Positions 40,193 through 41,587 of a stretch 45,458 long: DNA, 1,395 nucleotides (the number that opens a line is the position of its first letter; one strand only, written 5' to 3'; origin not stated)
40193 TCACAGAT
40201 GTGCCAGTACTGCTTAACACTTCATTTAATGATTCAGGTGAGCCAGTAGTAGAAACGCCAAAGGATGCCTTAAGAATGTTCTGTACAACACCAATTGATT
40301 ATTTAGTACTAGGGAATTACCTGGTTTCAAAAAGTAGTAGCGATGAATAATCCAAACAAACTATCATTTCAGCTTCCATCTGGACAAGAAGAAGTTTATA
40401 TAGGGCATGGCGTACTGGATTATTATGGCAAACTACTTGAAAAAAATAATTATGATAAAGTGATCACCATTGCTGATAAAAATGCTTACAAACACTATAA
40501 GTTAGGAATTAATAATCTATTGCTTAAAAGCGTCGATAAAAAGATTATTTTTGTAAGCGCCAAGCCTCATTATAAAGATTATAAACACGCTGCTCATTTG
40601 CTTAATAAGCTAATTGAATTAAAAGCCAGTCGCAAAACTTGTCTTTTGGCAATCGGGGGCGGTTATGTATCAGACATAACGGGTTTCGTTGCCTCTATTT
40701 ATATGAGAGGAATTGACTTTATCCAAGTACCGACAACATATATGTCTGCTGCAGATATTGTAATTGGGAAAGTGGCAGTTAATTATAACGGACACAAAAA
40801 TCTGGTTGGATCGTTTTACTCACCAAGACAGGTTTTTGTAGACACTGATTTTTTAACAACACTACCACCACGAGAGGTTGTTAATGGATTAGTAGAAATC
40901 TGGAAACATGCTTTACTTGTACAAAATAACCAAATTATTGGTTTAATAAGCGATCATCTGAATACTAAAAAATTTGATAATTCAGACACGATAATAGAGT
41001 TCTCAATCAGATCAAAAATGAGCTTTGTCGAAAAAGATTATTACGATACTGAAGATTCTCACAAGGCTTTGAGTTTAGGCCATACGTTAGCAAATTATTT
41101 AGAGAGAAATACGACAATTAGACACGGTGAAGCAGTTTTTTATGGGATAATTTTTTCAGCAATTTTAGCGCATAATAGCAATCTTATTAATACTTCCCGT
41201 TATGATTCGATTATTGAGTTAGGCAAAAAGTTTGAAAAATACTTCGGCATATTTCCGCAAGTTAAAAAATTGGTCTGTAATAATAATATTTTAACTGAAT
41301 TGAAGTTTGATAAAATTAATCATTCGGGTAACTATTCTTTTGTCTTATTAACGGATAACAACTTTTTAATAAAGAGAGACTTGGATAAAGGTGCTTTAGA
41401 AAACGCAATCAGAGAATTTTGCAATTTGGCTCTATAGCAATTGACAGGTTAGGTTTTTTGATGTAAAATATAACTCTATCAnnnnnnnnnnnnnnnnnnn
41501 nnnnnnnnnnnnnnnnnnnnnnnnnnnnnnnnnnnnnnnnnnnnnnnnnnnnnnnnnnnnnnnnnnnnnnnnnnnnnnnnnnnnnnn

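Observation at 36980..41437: Translationally coupled kinase / nucleotidyltransferase / carbamoyltransferase / sugar-phosphate-cyclase cassette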

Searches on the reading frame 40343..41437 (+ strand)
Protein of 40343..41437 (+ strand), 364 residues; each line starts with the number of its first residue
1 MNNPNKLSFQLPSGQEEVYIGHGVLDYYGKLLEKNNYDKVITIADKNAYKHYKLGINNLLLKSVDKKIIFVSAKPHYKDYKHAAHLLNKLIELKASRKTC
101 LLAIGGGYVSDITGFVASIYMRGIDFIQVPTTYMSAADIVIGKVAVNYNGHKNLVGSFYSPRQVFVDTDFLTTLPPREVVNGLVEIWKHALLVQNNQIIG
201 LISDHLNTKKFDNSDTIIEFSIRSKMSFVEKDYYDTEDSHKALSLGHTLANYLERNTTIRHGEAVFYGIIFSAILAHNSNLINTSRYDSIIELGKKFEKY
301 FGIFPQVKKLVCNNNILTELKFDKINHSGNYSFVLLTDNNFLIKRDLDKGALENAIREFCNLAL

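Call 3: search_protein_families(library=pfam, proteins=[window:40343-41437:+], max_evalue=0.01)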
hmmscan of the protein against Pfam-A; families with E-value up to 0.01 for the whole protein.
window:40343-41437:+ (364 aa): 4 families
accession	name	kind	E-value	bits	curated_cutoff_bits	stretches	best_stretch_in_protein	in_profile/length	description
PF01761.26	DHQ_synthase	-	2.3e-36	124.4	24.2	1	71-180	4-114/115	3-dehydroquinate synthase N-terminal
PF24621.2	DHQS_C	-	5.8e-18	65.7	27.6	1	182-298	1-121/144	3-dehydroquinate synthase C-terminal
PF13685.12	Fe-ADH_2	-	8.2e-11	42.6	28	1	20-175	2-149/149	Iron-containing alcohol dehydrogenase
PF00465.25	Fe-ADH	-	4.7e-06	26.8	31.3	1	17-167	3-167/168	Iron-containing alcohol dehydrogenase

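Call 4: search_protein_families(library=ncbifam, proteins=[window:40343-41437:+], max_evalue=0.01)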
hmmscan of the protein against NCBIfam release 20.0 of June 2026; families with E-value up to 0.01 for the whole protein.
window:40343-41437:+ (364 aa): 11 families
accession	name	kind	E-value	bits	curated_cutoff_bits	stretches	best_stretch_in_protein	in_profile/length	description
TIGR01357.1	aroB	equivalog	2.1e-70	237.6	305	1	17-338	2-324/344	3-dehydroquinate synthase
TIGR04425.1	P_lya_rel_AroB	hypoth_equivalog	1.6e-54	185.3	400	1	30-356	18-341/348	AroB-related putative sugar phosphate phospholyase (cyclizing)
NF004852.0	PRK06203.1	equivalog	1.4e-36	126.2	333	1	67-296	90-326/407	3-dehydroquinate synthase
NF010556.0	PRK13951.1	equivalog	4.9e-34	118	560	1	66-293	207-433/492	bifunctional shikimate kinase AroK/3-dehydroquinate synthase AroB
NF010627.0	PRK14021.1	equivalog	1.1e-30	106.6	565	1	17-338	190-518/542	bifunctional shikimate kinase/3-dehydroquinate synthase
NF002022.0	PRK00843.1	equivalog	2.3e-09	36.7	413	1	16-187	12-173/350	NAD(P)-dependent glycerol-1-phosphate dehydrogenase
NF007911.0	PRK10624.1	equivalog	4e-06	26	537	1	19-290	12-302/382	lactaldehyde reductase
NF006941.0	PRK09423.1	subfamily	7e-06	25.1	336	1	20-183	13-169/367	glycerol dehydrogenase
TIGR02638.1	lactal_redase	equivalog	3.5e-05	22.8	523.15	0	16-148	8-155/379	lactaldehyde reductase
NF011717.0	PRK15138.1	equivalog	0.00021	20.5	645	0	150-191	159-200/387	alcohol dehydrogenase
NF041822.1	daptide_DH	equivalog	0.00052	19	300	1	122-186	103-167/363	daptide-type RiPP biosynthesis dehydogenase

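Call 11: search_solved_structures(query=window:40343-41437:+, max_evalue=0.00001)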
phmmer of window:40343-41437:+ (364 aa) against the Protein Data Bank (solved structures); distinct sequences matched with E-value up to 0.00001: 16.
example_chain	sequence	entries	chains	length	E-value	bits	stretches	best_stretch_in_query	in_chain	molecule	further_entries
1xag_A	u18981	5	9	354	4.2e-40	141.7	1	6-278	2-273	3-dehydroquinate synthase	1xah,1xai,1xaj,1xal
5hvn_A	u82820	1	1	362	5.5e-39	138.1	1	22-353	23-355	3-dehydroquinate synthase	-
3clh_A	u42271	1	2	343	5.2e-37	131.6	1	60-302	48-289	3-dehydroquinate synthase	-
2d2x_A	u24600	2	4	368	5.8e-37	131.4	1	21-282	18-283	2-deoxy-scyllo-inosose synthase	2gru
3okf_A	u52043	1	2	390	5.5e-34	121.6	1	38-296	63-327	3-dehydroquinate synthase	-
6lk2_A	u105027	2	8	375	2.8e-33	119.3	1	76-298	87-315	3-dehydroquinate synthase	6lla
3zok_A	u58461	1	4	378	1.1e-32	117.3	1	14-289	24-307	3-DEHYDROQUINATE SYNTHASE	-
5eks_A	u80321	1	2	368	4.7e-30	108.7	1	62-283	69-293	3-dehydroquinate synthase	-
6c5c_A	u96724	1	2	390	1.7e-28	103.6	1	13-277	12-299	3-dehydroquinate synthase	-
1ujn_A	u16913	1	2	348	1.4e-27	100.6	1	86-276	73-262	dehydroquinate synthase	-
3qbd_A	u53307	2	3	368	2.4e-27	99.8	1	18-282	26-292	3-dehydroquinate synthase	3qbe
1dqs_A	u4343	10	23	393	3e-27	99.5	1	96-282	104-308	PROTEIN (3-DEHYDROQUINATE SYNTHASE) | 3-DEHYDROQUINATE SYNTHASE | Pentafunctional AROM polypeptide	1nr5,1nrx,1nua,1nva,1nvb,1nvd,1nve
7u5s_A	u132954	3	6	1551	5.4e-27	98.6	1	14-277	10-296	Pentafunctional AROM polypeptide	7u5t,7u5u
6hqv_A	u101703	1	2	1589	1.4e-26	97.2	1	14-197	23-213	Pentafunctional AROM polypeptide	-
5tpr_A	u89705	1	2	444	7.4e-23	85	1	78-293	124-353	3-dehydroquinate synthase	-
4p53_A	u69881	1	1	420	4.8e-21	79.1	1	97-293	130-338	Cyclase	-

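Call 16: find_homologous_proteins(query=window:40343-41437:+, max_evalue=1e-20)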
Query window:40343-41437:+ (364 aa): 5481 proteins with E <= 1e-20 among 8000 candidates; the best 120 are listed.
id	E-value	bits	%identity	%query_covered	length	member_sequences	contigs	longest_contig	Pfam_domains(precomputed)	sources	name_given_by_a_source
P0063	3.7e-239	811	100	100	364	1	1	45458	PF13685.13,PF24621.3,PF00465.26,PF01761.27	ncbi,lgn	-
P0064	8.3e-102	360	48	96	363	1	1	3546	PF13685.13,PF24621.3,PF01761.27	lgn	-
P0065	1.5e-101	359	49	96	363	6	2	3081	PF13685.13,PF24621.3,PF01761.27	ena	-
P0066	1.8e-98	349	47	96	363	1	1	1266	PF24621.3,PF01761.27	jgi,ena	-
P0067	2.2e-97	345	47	98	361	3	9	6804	PF13685.13,PF24621.3,PF00465.26,PF01761.27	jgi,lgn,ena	-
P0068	1.1e-96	343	47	98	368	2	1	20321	PF24621.3,PF00465.26,PF01761.27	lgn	-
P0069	1.5e-96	342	47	98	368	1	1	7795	PF13685.13,PF24621.3,PF00465.26,PF01761.27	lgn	-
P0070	6.6e-96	340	44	98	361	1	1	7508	PF24621.3,PF00465.26,PF01761.27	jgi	jgi:3-dehydroquinate synthase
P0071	1.1e-95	339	46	96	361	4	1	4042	PF24621.3,PF01761.27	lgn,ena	-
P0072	7.6e-95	337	45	99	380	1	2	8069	PF13685.13,PF24621.3,PF00465.26,PF01761.27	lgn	-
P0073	2.3e-94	335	47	98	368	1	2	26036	PF13685.13,PF24621.3,PF00465.26,PF01761.27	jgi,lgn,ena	jgi:3-dehydroquinate synthase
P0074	2.9e-94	335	46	97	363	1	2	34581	PF24621.3,PF01761.27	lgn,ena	-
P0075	1.2e-93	333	45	96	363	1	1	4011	PF24621.3,PF01761.27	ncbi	-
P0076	1.1e-92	330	43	99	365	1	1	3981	PF13685.13,PF24621.3,PF00465.26,PF01761.27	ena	-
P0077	1.4e-92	329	45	99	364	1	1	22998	PF24621.3,PF00465.26,PF01761.27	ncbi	-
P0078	1.8e-92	329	45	97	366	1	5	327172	PF13685.13,PF24621.3,PF00465.26,PF01761.27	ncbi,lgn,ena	-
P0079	3.2e-92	328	46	97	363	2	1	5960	PF24621.3,PF01761.27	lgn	-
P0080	1.2e-91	326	45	99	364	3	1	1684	PF24621.3,PF00465.26,PF01761.27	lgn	-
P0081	1.4e-91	326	44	99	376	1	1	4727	PF24621.3,PF00465.26,PF01761.27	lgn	-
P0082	2.3e-91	325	43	99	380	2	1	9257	PF24621.3,PF00465.26,PF01761.27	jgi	-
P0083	3.1e-91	325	44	99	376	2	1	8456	PF24621.3,PF00465.26,PF01761.27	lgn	-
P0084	3.8e-91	324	44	99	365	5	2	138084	PF24621.3,PF01761.27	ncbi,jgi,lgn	jgi:3-dehydroquinate synthase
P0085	4.5e-90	321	43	99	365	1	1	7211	PF13685.13,PF24621.3,PF01761.27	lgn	-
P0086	1.2e-89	320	45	99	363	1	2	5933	PF13685.13,PF24621.3,PF00465.26,PF01761.27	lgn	-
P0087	1.4e-89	319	46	99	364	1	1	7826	PF24621.3,PF01761.27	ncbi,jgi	jgi:3-dehydroquinate synthase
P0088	2.9e-89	318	44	99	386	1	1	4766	PF24621.3,PF00465.26,PF01761.27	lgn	-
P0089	3.7e-89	318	45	98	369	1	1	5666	PF24621.3,PF01761.27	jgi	-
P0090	8.8e-89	317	44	94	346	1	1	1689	PF24621.3,PF01761.27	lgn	-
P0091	3.3e-88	315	42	97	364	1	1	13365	PF13685.13,PF24621.3,PF01761.27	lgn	-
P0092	3.6e-88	315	45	99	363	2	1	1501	PF24621.3,PF01761.27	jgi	jgi:3-dehydroquinate synthase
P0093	4.7e-87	311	43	99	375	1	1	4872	PF13685.13,PF24621.3,PF01761.27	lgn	-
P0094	1.8e-86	309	43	100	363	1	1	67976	PF24621.3,PF01761.27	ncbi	-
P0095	8.1e-86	307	44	99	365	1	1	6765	PF24621.3,PF01761.27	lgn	-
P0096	1.2e-85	306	45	98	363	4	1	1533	PF24621.3,PF01761.27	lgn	-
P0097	1.4e-85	306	45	99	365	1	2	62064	PF24621.3,PF01761.27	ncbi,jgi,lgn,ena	ncbi:MAG: 3-dehydroquinate synthase family protein [Parcubacteria group bacterium]|jgi:3-dehydroquin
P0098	1.9e-85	306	44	98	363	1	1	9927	PF24621.3,PF01761.27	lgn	-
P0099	2.4e-85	305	43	99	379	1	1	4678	PF13685.13,PF24621.3,PF00465.26,PF01761.27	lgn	-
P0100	3.8e-85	305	44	92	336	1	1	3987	PF24621.3,PF01761.27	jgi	jgi:3-dehydroquinate synthase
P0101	1.0e-84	303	42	99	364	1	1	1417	PF24621.3,PF01761.27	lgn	-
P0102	3.1e-84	302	40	98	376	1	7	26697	PF13685.13,PF24621.3,PF00465.26,PF01761.27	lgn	-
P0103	3.7e-84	302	41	98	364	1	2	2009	PF24621.3,PF01761.27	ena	-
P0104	4.2e-84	301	44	100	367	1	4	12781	PF24621.3,PF00465.26,PF01761.27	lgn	-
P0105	7.2e-84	301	43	99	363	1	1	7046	PF24621.3,PF01761.27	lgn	-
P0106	1.8e-83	299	44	99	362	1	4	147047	PF24621.3,PF01761.27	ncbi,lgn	-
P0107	2.4e-83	299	43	99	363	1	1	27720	PF24621.3,PF01761.27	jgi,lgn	-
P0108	2.8e-83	299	43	97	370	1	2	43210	PF24621.3,PF01761.27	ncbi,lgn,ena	-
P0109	3.3e-83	298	43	98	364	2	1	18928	PF24621.3,PF00465.26,PF01761.27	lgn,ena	-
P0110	1.9e-82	296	44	99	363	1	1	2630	PF24621.3,PF01761.27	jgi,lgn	jgi:3-dehydroquinate synthase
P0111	2.2e-82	296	40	99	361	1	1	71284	PF13685.13,PF24621.3,PF00465.26,PF01761.27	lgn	-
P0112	2.6e-82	295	43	99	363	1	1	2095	PF24621.3,PF01761.27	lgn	-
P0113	3.1e-82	295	43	99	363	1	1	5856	PF24621.3,PF01761.27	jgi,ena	-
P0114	9.0e-82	294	43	96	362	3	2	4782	PF24621.3,PF01761.27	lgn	-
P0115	8.7e-81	290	41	98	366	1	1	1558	PF13685.13,PF24621.3,PF00465.26,PF01761.27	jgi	jgi:3-dehydroquinate synthase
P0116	8.8e-81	290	42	99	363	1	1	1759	PF24621.3,PF01761.27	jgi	-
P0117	8.8e-81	290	43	99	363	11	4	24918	PF24621.3,PF01761.27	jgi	jgi:3-dehydroquinate synthase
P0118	1.0e-80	290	41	97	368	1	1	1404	PF13685.13,PF24621.3,PF00465.26,PF01761.27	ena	-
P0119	1.3e-80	290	43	99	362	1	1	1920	PF24621.3,PF01761.27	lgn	-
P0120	1.4e-80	290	41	98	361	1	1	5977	PF24621.3,PF01761.27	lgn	-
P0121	7.8e-80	287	40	97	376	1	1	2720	PF24621.3,PF01761.27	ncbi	-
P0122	7.8e-80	287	41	98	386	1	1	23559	PF24621.3,PF01761.27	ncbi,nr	ncbi:MAG: 3-dehydroquinate synthase [Candidatus Parcubacteria bacterium]|nr:3-dehydroquinate synthas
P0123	1.8e-79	286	41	99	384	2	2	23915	PF24621.3,PF01761.27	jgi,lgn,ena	jgi:3-dehydroquinate synthase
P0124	5.6e-78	281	42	98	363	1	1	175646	PF24621.3,PF01761.27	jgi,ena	-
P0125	2.1e-77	279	40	98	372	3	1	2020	PF24621.3,PF01761.27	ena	-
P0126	1.2e-75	274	41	92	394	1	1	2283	PF24621.3,PF00465.26,PF01761.27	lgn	-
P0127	1.7e-75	273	40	96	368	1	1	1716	PF24621.3,PF01761.27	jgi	jgi:3-dehydroquinate synthase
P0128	1.2e-74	270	37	97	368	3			PF24621.3,PF01761.27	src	-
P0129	1.0e-73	267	52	70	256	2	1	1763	PF24621.3,PF01761.27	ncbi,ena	-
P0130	5.2e-71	258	38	99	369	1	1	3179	PF24621.3,PF01761.27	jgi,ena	jgi:3-dehydroquinate synthase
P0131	6.8e-71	258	50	69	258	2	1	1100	PF24621.3,PF01761.27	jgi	-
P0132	4.4e-70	255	38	97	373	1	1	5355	PF24621.3,PF01761.27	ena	-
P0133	2.6e-69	253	39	97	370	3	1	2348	PF24621.3,PF01761.27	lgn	-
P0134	1.6e-68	250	42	82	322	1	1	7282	PF24621.3,PF01761.27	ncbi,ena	-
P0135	1.7e-66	243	37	94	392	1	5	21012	PF13685.13,PF24621.3,PF00465.26,PF01761.27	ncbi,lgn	-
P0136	6.2e-66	242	44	73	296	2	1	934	PF24621.3,PF01761.27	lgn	-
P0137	6.6e-66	241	37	98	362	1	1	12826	PF24621.3,PF01761.27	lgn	-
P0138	1.5e-65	240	35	99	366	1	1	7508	PF24621.3,PF01761.27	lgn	-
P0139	4.2e-65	239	37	95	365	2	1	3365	PF24621.3,PF01761.27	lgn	-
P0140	1.7e-63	234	40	90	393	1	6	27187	PF13685.13,PF24621.3,PF00465.26,PF01761.27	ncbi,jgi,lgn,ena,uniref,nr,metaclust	ncbi:MAG: hypothetical protein A2537_02660 [Candidatus Magasanikbacteria bacterium RIFOXYD2_FULL_36_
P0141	1.0e-62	231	36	98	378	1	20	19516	PF13685.13,PF24621.3,PF00465.26,PF01761.27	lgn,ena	-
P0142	2.2e-62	230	45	69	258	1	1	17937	PF24621.3,PF01761.27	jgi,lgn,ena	-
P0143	5.1e-59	219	51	58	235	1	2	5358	PF01761.27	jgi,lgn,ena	-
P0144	3.5e-58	216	34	98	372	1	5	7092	PF13685.13,PF24621.3,PF01761.27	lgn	-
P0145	1.0e-57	215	36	90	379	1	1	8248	PF24621.3,PF01761.27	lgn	-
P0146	1.3e-57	214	35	96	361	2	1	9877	PF24621.3,PF01761.27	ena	-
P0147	3.2e-57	213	35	99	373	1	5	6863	PF24621.3,PF01761.27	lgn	-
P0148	2.1e-56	210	40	83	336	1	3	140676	PF24621.3,PF01761.27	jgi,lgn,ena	jgi:3-dehydroquinate synthase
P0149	2.5e-56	210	37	95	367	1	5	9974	PF24621.3,PF01761.27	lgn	-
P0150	4.5e-55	206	37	98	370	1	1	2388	PF24621.3,PF01761.27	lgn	-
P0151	1.2e-54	204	46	59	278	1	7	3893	PF13685.13,PF00465.26,PF01761.27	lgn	-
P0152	1.6e-54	204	39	77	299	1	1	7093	PF24621.3,PF01761.27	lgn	-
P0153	1.5e-53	201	43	70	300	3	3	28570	PF00293.35,PF24621.3,PF01761.27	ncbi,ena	ncbi:MAG: NUDIX domain-containing protein [Patescibacteria group bacterium]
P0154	4.9e-53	199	44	62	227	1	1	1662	PF13685.13,PF00465.26,PF01761.27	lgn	-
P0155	5.4e-53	199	35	98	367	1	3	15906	PF24621.3,PF01761.27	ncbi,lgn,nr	ncbi:3-dehydroquinate synthase [Candidatus Nomurabacteria bacterium]|nr:3-dehydroquinate synthase [C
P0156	3.1e-52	197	38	83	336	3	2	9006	PF24621.3,PF01761.27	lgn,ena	-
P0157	4.9e-52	196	36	98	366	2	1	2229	PF24621.3,PF01761.27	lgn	-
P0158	9.3e-52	195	36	97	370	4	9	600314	PF24621.3,PF01761.27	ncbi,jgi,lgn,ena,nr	ncbi:MAG: 3-dehydroquinate synthase family protein [Candidatus Paceibacterota bacterium]|jgi:3-dehyd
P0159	2.0e-51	194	34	99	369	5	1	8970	PF24621.3,PF01761.27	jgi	-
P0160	3.7e-51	193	35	96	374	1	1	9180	PF24621.3,PF01761.27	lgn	-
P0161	8.0e-51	192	35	97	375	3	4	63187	PF24621.3,PF01761.27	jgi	-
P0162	2.0e-50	191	35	91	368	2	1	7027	PF24621.3,PF01761.27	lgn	-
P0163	6.9e-50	189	38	83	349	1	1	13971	PF24621.3,PF01761.27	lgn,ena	-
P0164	9.9e-50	188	36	97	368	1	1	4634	PF24621.3,PF01761.27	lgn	-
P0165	1.6e-49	188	35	91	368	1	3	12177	PF24621.3,PF01761.27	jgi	jgi:3-dehydroquinate synthase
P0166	1.6e-49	188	37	91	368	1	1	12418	PF24621.3,PF01761.27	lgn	-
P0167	1.7e-49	188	40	74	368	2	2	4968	PF24621.3,PF01761.27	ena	-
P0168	3.0e-49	187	35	97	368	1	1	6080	PF24621.3,PF01761.27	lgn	-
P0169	6.3e-49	186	34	98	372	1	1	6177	PF24621.3,PF01761.27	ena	-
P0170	1.2e-48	185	35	98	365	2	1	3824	PF24621.3,PF01761.27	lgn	-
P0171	4.0e-48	183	35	91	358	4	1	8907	PF24621.3,PF01761.27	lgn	-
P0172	4.3e-48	183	34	92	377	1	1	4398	PF24621.3,PF01761.27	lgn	-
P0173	7.8e-48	182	33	97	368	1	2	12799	PF24621.3,PF01761.27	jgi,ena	-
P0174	9.6e-48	182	34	97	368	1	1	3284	PF24621.3,PF01761.27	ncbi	-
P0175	1.5e-47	181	36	91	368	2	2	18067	PF24621.3,PF01761.27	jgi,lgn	jgi:3-dehydroquinate synthase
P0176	1.5e-47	181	33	97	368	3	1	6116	PF24621.3,PF01761.27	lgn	-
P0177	3.7e-47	180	37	79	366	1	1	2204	PF24621.3,PF01761.27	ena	-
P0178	9.0e-47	179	35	97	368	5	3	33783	PF24621.3,PF01761.27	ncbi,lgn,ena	-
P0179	1.0e-46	178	33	97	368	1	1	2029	PF24621.3,PF00465.26,PF01761.27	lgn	-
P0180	1.4e-46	178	33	97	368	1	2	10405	PF24621.3,PF00465.26,PF01761.27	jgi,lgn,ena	-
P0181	6.3e-46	176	34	98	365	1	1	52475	PF13685.13,PF24621.3,PF01761.27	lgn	-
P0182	8.4e-46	175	36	88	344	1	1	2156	PF24621.3,PF01761.27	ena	-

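Call 26: search_protein_families(library=padloc, proteins=[window:40343-41437:+], max_evalue=0.01)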
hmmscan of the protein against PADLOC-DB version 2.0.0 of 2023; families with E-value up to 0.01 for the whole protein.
window:40343-41437:+ (364 aa): 0 families
